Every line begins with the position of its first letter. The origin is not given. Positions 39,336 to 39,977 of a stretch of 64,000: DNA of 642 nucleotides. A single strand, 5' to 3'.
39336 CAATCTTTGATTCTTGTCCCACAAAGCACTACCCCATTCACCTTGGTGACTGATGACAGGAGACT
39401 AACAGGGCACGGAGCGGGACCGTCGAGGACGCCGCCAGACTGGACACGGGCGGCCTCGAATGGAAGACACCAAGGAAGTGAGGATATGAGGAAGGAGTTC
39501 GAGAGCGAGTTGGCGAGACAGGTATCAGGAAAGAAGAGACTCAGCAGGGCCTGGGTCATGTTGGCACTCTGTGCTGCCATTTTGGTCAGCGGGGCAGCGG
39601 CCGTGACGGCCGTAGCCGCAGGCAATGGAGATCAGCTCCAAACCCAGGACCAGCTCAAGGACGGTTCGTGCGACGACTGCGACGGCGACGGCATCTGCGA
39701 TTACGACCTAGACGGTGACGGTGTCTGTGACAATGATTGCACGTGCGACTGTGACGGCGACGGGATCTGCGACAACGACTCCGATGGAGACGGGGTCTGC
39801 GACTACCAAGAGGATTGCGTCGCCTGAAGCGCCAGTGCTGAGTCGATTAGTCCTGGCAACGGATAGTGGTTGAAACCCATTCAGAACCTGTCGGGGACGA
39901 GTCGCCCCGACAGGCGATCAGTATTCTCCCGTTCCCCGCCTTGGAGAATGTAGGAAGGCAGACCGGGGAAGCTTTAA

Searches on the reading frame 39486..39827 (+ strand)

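Call 43: search_protein_families(library=pfam, proteins=[window:39486-39827:+], max_evalue=0.01)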
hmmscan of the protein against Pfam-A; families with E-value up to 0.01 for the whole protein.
window:39486-39827:+ (113 aa): 3 families
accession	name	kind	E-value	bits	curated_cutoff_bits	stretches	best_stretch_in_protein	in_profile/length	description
PF18884.5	TSP3_bac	-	0.00048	20.3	25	0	64-74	1-11/22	Bacterial TSP3 repeat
PF10814.13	CwsA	-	0.003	18.3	26.7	1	13-45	82-114/134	Cell wall synthesis protein CwsA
PF22807.2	TrAA12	-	0.0054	15.5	30.9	1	49-107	374-431/463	TrAA12-like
